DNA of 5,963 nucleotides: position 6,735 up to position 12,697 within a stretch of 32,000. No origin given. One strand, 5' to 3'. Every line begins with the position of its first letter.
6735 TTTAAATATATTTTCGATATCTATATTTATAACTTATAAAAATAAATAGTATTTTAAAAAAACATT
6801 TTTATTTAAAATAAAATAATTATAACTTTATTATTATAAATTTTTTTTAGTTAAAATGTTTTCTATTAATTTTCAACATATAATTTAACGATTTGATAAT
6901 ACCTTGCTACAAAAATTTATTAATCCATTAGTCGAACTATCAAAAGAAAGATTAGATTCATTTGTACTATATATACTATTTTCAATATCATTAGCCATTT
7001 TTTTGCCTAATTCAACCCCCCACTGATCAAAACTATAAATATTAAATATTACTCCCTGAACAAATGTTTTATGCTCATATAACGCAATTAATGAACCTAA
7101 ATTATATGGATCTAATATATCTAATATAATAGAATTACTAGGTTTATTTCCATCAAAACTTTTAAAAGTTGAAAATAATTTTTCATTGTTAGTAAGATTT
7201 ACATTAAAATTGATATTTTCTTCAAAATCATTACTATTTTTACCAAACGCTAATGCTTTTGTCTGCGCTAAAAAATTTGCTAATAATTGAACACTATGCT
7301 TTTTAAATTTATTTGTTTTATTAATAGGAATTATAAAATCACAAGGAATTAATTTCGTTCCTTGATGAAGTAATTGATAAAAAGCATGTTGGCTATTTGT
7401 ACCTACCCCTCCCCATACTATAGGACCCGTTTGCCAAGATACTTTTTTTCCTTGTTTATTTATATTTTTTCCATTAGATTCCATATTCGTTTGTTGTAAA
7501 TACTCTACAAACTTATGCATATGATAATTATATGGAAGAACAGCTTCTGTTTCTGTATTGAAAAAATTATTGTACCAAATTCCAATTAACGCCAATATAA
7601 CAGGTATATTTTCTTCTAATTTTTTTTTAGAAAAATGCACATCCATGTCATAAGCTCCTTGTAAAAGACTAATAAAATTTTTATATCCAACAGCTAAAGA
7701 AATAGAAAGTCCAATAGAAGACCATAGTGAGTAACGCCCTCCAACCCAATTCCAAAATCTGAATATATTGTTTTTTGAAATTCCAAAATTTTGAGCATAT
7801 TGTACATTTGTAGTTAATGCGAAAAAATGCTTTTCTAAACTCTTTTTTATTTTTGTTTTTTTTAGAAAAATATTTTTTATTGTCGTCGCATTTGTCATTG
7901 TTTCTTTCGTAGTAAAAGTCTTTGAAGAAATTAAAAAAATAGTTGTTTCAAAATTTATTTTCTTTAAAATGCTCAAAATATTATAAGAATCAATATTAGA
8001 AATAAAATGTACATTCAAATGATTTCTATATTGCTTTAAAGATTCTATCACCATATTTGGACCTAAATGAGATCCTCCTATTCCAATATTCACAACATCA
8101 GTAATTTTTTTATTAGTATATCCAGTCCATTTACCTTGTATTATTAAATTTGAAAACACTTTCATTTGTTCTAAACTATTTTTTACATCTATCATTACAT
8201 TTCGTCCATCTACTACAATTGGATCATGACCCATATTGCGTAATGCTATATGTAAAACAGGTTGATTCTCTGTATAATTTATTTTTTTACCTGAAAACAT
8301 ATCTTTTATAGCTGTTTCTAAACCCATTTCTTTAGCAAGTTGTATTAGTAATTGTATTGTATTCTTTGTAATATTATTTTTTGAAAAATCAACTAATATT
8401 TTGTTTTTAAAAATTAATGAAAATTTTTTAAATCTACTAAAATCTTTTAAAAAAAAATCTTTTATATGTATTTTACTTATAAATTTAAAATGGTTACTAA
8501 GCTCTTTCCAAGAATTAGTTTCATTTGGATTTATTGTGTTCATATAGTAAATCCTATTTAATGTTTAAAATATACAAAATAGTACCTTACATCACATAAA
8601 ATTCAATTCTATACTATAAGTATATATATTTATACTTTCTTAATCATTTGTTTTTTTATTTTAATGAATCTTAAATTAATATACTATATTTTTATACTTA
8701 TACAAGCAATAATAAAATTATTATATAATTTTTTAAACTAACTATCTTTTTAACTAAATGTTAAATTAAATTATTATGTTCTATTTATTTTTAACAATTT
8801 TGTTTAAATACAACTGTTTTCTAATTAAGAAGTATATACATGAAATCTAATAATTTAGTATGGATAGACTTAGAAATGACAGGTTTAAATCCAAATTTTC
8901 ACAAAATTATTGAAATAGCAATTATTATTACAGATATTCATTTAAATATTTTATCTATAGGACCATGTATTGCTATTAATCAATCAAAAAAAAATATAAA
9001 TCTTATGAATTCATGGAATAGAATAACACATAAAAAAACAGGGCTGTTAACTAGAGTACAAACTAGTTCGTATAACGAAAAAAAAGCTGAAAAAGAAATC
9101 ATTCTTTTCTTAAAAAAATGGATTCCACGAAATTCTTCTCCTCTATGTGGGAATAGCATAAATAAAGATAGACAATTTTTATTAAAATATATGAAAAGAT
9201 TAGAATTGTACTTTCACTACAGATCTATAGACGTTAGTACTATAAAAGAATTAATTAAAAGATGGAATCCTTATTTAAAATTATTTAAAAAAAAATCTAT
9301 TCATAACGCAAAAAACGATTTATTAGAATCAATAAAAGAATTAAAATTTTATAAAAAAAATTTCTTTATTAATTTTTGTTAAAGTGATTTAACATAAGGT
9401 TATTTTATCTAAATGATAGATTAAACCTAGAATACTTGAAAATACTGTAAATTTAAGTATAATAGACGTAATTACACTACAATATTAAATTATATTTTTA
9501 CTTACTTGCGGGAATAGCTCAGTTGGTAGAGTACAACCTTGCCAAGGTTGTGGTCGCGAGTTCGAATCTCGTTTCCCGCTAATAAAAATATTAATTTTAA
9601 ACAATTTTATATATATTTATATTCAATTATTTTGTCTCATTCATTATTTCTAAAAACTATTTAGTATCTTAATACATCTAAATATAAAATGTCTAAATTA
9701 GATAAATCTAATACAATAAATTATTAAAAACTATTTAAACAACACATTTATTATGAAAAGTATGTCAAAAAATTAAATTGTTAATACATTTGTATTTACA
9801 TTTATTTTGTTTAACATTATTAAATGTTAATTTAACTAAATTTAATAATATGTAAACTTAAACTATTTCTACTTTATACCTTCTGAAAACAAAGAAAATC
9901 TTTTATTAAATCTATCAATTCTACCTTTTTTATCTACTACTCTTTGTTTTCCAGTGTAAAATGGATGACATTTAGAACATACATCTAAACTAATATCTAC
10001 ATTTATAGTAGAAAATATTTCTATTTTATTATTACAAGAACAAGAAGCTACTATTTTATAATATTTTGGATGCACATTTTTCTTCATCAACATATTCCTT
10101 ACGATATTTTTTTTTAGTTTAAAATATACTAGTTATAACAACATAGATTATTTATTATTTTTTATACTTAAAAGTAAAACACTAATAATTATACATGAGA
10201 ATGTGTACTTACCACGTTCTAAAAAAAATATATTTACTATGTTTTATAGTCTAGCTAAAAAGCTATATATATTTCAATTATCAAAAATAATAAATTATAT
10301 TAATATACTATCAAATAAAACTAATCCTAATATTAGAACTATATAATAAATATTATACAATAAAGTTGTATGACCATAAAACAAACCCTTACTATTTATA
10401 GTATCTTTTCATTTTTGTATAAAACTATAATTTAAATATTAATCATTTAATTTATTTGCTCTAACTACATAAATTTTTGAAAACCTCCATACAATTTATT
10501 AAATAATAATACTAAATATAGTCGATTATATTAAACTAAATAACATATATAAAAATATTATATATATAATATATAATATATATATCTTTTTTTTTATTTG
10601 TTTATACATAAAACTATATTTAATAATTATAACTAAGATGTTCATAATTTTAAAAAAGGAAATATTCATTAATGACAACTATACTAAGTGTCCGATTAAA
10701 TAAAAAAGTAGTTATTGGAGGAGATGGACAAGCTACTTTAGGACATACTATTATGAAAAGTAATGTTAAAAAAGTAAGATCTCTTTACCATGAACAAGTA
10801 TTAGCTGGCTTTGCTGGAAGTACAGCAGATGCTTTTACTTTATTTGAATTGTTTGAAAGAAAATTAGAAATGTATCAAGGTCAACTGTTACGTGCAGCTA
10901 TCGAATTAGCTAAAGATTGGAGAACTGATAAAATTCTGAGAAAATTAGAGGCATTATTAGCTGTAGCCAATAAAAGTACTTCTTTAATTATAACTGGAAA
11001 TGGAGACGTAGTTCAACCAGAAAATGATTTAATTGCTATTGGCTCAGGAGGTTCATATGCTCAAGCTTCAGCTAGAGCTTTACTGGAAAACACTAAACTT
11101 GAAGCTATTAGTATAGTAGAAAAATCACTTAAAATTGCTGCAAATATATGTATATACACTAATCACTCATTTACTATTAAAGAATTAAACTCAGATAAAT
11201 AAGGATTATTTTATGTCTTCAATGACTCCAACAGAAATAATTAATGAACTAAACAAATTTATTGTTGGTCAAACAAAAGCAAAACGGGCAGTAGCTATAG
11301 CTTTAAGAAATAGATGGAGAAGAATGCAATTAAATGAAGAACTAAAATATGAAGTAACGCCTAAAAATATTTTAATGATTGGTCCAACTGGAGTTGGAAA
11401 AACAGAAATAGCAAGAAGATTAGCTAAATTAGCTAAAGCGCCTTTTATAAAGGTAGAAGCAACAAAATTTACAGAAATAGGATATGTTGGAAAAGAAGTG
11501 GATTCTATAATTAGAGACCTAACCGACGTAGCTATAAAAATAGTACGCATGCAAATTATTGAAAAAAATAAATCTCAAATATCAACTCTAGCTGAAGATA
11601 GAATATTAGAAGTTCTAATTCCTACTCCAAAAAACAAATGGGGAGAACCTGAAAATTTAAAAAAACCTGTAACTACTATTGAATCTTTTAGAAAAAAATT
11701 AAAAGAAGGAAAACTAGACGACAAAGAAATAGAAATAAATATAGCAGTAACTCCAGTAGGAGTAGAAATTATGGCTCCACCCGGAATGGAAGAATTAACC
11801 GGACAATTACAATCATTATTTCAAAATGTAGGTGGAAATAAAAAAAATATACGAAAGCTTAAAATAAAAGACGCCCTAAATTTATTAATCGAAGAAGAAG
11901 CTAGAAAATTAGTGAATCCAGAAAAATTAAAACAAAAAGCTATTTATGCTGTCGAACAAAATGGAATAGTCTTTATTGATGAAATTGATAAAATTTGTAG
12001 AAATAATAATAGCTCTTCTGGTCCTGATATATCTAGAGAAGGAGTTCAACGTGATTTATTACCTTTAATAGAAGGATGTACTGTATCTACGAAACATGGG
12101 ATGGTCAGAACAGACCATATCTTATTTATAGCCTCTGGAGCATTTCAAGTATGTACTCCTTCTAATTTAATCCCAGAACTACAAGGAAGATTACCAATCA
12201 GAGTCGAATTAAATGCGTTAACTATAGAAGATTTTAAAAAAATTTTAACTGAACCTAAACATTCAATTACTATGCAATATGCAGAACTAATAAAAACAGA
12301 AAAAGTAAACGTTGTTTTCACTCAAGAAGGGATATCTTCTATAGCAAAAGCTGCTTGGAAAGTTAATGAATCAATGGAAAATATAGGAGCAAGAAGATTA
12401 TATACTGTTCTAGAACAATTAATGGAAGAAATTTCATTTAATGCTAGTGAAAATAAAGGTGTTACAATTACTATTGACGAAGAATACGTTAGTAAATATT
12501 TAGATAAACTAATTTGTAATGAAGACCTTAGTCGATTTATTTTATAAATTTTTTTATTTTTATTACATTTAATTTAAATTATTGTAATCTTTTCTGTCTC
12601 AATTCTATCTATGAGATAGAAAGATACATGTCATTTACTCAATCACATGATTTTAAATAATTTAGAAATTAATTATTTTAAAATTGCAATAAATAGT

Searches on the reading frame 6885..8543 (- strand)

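Call 22: search_protein_families(library=ncbifam, proteins=[window:6885-8543:-], max_evalue=0.00001)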
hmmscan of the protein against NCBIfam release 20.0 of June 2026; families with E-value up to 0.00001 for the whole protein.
window:6885-8543:- (552 aa): 7 families
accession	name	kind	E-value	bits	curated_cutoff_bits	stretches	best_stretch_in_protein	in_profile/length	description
NF001211.0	PRK00179.1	equivalog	5.6e-228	757.8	492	1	3-547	3-541/544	glucose-6-phosphate isomerase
NF010695.0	PRK14095.1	equivalog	1.4e-117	393.6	703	1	31-535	30-524/536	glucose-6-phosphate isomerase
NF010696.0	PRK14096.1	equivalog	8.2e-64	216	671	2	35-410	7-375/528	glucose-6-phosphate isomerase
NF003016.0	PRK03868.1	equivalog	1.9e-43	148.9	487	1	143-517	54-403/410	glucose-6-phosphate isomerase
NF010697.0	PRK14097.1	equivalog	2.7e-26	92.1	443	1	144-517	70-429/448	glucose-6-phosphate isomerase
NF040629.1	PGI_Meth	equivalog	8.4e-23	81.1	350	1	124-516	36-394/396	glucose-6-phosphate isomerase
NF007080.0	PRK09533.1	equivalog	1.3e-19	69.6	712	1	144-304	453-612/949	bifunctional transaldolase/phosoglucose isomerase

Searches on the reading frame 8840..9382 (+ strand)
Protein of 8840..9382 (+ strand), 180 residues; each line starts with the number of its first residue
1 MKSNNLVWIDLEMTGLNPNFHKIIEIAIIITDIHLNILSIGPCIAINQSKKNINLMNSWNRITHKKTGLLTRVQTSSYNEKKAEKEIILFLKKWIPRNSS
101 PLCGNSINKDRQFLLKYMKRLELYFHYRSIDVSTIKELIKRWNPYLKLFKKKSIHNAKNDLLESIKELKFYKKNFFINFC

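Call 22: search_protein_families(library=ncbifam, proteins=[window:8840-9382:+], max_evalue=0.00001)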
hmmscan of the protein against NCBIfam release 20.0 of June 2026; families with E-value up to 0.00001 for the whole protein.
window:8840-9382:+ (180 aa): 1 family
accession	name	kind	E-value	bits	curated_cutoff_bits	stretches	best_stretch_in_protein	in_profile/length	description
NF003765.0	PRK05359.1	equivalog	7.6e-74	247.3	106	1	2-177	4-180/189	oligoribonuclease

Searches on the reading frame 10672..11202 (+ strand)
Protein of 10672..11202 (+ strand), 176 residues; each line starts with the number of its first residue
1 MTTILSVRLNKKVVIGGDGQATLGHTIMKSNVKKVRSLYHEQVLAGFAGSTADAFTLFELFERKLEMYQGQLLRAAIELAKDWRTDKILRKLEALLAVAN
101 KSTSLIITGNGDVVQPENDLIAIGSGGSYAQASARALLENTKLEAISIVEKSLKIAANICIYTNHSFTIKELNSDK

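Call 22: search_protein_families(library=ncbifam, proteins=[window:10672-11202:+], max_evalue=0.00001)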
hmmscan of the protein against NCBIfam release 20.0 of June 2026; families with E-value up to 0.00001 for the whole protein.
window:10672-11202:+ (176 aa): 4 families
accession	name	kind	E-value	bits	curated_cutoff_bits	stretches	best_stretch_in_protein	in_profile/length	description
NF003964.0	PRK05456.1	equivalog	4.8e-86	287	137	1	1-172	7-178/179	ATP-dependent protease subunit HslV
TIGR03692.1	ATP_dep_HslV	equivalog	2e-82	275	157.75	1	2-172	1-171/171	HslVU peptidase proteolytic subunit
TIGR03634.1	arc_protsome_B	equivalog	1e-09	38.3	224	1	1-75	1-74/185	archaeal proteasome endopeptidase complex subunit beta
TIGR03690.1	20S_bact_beta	equivalog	2e-08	34.2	191.9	1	2-69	6-72/222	proteasome subunit beta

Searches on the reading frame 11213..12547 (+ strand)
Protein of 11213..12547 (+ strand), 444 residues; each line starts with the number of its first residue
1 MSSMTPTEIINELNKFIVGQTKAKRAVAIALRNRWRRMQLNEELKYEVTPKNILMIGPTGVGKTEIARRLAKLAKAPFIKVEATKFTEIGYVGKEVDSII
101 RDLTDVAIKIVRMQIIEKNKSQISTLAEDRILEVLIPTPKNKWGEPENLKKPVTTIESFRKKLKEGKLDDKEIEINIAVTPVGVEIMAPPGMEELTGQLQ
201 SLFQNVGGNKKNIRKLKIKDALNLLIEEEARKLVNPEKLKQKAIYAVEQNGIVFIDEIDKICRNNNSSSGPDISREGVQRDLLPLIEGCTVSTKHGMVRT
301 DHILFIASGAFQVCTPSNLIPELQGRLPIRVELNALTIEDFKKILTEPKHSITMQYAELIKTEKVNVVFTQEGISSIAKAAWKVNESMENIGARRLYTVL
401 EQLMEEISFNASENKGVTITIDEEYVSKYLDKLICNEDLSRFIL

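Call 22: search_protein_families(library=ncbifam, proteins=[window:11213-12547:+], max_evalue=0.00001)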
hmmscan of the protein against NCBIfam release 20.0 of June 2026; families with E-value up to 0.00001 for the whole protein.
window:11213-12547:+ (444 aa): 11 families
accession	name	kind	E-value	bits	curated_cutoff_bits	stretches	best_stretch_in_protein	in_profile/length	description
TIGR00390.1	hslU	equivalog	1.6e-202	673.3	362.45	1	4-444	1-441/441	ATP-dependent protease ATPase subunit HslU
NF003745.1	PRK05342.1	equivalog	5.3e-67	226.5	359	3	4-107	60-166/418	ATP-dependent Clp protease ATP-binding subunit ClpX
TIGR00382.1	clpX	equivalog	4e-56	190.8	370.75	3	5-107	68-174/414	ATP-dependent protease ATP-binding subunit ClpX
TIGR02639.1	ClpA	equivalog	1.7e-10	39.8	993.15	1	9-90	451-527/734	ATP-dependent Clp protease ATP-binding subunit ClpA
TIGR01242.2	TIGR01242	subfamily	5.7e-10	38.7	500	1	38-108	137-204/362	proteasome-activating nucleotidase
NF003069.1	PRK03992.1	subfamily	9.7e-10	38.1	500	1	49-107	164-220/379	proteasome-activating nucleotidase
TIGR01241.2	FtsH_fam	equivalog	5.2e-09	35.4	600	1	50-107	195-250/598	ATP-dependent zinc metalloprotease FtsH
NF008004.0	PRK10733.1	equivalog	3.5e-08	31.9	1008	1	49-112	184-245/644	ATP-dependent zinc metalloprotease FtsH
NF047747.1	PrtsmActNtasePan2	equivalog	3.3e-07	29.9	700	0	49-108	184-241/397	proteasome-activating nucleotidase Pan2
NF047748.1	PrtsmActNtasePan1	equivalog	2.7e-06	26.7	750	0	49-108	181-238/405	proteasome-activating nucleotidase Pan1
NF041006.2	cell_div_CdvC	equivalog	7.5e-06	25.1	650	0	17-102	105-188/370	cell division protein CdvC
